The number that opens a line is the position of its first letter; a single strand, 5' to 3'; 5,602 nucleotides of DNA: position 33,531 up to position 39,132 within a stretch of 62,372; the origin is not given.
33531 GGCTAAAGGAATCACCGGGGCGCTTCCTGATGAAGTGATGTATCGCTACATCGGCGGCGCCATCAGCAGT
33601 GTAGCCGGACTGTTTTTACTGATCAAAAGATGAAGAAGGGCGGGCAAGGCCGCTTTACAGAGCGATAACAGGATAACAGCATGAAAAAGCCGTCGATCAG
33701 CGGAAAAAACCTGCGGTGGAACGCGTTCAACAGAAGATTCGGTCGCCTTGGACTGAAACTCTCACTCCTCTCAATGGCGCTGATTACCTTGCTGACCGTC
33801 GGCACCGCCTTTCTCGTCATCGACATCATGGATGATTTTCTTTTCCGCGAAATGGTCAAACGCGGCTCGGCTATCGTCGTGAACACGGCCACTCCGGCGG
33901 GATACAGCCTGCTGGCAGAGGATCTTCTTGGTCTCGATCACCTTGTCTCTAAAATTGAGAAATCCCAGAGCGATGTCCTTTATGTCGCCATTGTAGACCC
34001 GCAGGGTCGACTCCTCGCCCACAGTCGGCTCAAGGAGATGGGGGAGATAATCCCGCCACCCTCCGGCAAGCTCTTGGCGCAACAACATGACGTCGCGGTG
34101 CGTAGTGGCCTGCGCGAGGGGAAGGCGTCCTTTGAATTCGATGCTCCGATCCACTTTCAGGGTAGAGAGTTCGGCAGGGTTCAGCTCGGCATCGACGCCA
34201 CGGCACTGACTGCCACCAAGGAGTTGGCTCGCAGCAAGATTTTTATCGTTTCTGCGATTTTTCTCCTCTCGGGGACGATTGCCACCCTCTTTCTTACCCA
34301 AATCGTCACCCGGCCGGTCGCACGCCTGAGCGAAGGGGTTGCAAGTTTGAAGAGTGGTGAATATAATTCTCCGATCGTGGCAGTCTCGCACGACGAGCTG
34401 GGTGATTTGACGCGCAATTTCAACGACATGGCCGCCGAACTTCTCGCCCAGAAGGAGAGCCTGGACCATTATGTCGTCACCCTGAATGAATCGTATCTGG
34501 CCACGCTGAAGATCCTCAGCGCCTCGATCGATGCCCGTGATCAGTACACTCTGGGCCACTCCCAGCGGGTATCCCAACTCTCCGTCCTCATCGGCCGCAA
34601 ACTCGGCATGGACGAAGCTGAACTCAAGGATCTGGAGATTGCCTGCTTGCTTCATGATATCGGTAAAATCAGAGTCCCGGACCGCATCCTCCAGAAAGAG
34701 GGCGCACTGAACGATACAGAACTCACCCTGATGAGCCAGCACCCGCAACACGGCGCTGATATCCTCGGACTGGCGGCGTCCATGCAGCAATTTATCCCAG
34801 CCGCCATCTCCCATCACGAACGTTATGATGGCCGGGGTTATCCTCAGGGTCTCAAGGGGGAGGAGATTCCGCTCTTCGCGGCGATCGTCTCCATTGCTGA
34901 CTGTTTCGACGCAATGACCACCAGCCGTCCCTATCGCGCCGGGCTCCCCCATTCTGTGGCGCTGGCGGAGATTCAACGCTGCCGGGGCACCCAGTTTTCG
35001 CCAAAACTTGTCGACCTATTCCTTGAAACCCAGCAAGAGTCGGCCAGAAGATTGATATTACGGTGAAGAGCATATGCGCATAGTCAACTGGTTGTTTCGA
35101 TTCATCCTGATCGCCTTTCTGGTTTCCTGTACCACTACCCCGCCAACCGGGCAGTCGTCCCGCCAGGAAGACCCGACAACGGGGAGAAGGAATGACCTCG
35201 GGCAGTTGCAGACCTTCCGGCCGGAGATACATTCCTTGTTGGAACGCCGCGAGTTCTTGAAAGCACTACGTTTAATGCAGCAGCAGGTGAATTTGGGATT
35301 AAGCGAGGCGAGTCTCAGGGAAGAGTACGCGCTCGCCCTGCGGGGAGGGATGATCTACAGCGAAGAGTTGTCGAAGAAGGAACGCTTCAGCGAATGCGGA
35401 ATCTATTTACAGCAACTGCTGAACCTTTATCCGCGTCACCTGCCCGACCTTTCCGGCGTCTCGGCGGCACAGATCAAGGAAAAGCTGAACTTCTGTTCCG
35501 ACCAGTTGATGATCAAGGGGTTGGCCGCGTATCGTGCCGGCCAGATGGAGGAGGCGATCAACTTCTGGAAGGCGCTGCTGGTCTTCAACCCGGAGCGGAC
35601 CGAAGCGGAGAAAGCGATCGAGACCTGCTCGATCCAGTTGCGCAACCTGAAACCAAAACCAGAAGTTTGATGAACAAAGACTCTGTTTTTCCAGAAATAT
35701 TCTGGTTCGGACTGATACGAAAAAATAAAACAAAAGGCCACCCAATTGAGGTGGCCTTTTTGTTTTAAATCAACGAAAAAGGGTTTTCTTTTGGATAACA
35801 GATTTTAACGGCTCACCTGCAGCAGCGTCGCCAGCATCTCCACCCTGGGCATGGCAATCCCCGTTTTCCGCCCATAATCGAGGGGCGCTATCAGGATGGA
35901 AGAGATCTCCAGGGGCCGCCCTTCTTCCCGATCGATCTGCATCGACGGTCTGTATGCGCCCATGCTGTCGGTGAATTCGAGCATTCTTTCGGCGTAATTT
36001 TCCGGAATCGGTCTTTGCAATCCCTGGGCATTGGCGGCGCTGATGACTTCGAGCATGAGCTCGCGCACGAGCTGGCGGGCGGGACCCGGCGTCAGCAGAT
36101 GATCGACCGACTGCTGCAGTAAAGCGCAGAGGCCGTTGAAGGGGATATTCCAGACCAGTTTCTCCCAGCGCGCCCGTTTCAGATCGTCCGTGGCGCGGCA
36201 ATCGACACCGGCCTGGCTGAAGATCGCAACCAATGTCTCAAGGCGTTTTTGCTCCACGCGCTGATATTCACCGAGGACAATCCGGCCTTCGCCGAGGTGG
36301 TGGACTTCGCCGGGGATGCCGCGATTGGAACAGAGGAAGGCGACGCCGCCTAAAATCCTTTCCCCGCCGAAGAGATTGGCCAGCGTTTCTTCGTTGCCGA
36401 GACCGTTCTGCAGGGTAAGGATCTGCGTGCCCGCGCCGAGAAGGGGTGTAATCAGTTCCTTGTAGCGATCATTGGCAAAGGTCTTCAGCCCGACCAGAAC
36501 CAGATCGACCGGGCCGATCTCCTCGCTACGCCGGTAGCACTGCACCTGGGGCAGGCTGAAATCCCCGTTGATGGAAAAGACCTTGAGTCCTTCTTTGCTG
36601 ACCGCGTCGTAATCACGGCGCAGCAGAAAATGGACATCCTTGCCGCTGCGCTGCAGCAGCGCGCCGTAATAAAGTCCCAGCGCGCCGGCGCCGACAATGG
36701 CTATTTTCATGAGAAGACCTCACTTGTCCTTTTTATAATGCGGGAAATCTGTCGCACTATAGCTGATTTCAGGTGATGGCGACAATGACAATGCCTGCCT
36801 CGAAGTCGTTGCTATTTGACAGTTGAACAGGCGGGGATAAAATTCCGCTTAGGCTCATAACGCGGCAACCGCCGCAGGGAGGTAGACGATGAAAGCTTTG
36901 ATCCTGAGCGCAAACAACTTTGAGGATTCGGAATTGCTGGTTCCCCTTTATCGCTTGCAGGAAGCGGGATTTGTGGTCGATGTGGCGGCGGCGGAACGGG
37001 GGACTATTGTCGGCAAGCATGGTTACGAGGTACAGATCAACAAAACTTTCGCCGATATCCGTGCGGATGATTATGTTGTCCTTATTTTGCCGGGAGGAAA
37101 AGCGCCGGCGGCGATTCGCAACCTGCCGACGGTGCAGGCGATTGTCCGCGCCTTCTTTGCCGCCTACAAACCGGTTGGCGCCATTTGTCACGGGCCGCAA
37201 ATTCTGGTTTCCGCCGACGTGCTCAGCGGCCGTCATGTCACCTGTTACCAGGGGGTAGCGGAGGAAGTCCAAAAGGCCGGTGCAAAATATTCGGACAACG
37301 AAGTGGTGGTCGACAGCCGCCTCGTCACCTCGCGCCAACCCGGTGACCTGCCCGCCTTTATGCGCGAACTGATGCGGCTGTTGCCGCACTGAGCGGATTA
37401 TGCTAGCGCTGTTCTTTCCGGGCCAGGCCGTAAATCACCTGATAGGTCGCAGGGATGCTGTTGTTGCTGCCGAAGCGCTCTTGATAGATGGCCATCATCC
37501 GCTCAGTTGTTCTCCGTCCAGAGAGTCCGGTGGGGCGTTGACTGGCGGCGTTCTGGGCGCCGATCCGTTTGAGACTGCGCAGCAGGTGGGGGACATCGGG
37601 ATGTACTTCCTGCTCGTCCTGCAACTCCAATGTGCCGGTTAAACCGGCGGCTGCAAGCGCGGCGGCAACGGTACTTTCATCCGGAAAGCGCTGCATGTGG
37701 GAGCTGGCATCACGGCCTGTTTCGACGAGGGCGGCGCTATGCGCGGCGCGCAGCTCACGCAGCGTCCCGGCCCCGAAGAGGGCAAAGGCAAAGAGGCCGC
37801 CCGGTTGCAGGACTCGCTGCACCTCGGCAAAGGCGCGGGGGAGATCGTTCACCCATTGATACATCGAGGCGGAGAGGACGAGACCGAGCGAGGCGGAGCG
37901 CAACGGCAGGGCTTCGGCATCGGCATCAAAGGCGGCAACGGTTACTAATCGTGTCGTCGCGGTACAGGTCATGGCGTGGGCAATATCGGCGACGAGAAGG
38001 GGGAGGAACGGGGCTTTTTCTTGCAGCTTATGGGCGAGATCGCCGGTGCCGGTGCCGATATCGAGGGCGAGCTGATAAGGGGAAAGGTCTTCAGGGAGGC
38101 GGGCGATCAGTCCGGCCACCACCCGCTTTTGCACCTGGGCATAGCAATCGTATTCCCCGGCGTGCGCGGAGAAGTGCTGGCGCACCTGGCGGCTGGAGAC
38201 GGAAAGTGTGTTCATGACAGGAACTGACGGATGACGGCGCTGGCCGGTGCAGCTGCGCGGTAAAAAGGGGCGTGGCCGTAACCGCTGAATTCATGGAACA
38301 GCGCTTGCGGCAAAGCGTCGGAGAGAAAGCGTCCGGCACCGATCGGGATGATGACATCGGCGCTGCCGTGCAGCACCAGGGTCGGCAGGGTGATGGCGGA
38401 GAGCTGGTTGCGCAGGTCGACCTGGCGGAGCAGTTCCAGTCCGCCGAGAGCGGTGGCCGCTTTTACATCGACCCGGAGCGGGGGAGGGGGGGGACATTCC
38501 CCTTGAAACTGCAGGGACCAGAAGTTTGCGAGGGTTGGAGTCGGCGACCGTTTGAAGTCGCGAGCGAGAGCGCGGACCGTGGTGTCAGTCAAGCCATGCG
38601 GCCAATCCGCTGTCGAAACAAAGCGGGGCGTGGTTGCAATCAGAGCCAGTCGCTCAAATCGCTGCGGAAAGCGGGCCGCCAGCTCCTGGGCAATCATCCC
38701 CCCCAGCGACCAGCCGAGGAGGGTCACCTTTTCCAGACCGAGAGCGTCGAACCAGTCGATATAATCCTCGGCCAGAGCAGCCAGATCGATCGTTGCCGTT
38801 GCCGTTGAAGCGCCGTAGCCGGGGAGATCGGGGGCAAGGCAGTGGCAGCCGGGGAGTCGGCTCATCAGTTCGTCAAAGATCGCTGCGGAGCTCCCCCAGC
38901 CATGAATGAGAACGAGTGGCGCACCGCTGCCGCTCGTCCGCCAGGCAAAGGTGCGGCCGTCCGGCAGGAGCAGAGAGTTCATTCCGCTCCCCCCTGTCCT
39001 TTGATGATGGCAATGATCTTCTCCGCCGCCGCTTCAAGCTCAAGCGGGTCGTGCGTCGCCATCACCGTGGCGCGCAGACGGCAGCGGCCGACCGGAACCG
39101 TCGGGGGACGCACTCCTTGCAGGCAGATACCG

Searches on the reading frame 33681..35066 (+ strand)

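Call 29: search_protein_families(library=pfam, proteins=[window:33681-35066:+], max_evalue=0.0001)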
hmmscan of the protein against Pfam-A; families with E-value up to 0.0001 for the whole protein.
window:33681-35066:+ (461 aa): 4 families
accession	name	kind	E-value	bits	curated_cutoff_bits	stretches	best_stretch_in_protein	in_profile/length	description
PF13487.12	HD_5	-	2.3e-39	135.3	27.2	1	279-443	3-170/170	HD domain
PF01966.28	HD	-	5.7e-20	72.2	22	1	291-412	2-116/116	HD domain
PF00672.30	HAMP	-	1.1e-10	42.1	25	1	204-255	1-52/53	HAMP domain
PF17203.10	sCache_3_2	-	5e-08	33.5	28.4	1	71-178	24-133/140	Single cache domain 3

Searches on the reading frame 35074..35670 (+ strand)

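Call 29: search_protein_families(library=pfam, proteins=[window:35074-35670:+], max_evalue=0.0001)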
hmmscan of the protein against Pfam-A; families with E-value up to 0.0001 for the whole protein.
window:35074-35670:+ (198 aa): 1 family
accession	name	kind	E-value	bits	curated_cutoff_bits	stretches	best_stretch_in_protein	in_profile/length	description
PF07719.23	TPR_2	-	8.8e-05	22.8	27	0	147-174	6-33/34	Tetratricopeptide repeat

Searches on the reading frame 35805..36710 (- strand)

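Call 29: search_protein_families(library=pfam, proteins=[window:35805-36710:-], max_evalue=0.0001)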
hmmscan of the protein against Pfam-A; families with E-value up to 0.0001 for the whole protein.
window:35805-36710:- (301 aa): 2 families
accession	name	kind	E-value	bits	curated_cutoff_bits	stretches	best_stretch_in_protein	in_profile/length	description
PF02558.23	ApbA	-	1.7e-41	141.8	22.2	1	3-150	1-149/150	Ketopantoate reductase PanE/ApbA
PF08546.17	ApbA_C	-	4.6e-30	105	22.7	1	176-298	1-122/125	Ketopantoate reductase PanE/ApbA C terminal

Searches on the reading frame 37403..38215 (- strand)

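Call 29: search_protein_families(library=pfam, proteins=[window:37403-38215:-], max_evalue=0.0001)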
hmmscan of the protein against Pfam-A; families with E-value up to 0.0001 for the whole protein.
window:37403-38215:- (270 aa): 6 families
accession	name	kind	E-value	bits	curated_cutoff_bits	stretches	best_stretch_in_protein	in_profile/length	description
PF08241.18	Methyltransf_11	-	4.9e-16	59.6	21.2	1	51-144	1-95/95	Methyltransferase domain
PF13649.12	Methyltransf_25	-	3.6e-14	53.7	27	1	51-140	2-97/97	Methyltransferase domain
PF13489.12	Methyltransf_23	-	4.6e-12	46.4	27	1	30-193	6-160/164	Methyltransferase domain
PF08242.18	Methyltransf_12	-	1.7e-08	35.5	30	1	51-142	1-98/98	Methyltransferase domain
PF01209.24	Ubie_methyltran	-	3.1e-07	30.4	20.1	1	9-158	7-165/233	ubiE/COQ5 methyltransferase family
PF13847.12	Methyltransf_31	-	9.2e-06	25.8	27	1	51-156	8-119/145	Methyltransferase domain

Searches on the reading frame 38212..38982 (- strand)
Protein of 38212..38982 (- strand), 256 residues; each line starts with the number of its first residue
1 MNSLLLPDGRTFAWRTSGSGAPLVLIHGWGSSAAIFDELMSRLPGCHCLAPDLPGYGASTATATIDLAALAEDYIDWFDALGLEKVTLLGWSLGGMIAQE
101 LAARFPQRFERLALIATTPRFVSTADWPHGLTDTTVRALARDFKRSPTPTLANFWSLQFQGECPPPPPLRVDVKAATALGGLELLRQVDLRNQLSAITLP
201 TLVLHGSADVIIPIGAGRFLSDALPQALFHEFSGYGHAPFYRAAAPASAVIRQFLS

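Call 29: search_protein_families(library=pfam, proteins=[window:38212-38982:-], max_evalue=0.0001)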
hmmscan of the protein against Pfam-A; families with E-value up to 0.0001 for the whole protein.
window:38212-38982:- (256 aa): 5 families
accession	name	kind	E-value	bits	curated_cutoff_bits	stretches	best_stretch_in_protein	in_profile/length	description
PF00561.26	Abhydrolase_1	-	3.2e-31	109.3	25.8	2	22-144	2-122/245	alpha/beta hydrolase fold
PF12697.13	Abhydrolase_6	-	3.1e-20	74.2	26.3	1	23-245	1-213/217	Alpha/beta hydrolase family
PF12146.15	Hydrolase_4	-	4.2e-16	59.4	27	1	23-238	7-233/239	Serine aminopeptidase, S33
PF00975.26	Thioesterase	-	7e-14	53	26.4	1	22-154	2-139/226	Thioesterase domain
PF02230.22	Abhydrolase_2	-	9.7e-05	22.7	23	0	177-239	134-201/217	Phospholipase/Carboxylesterase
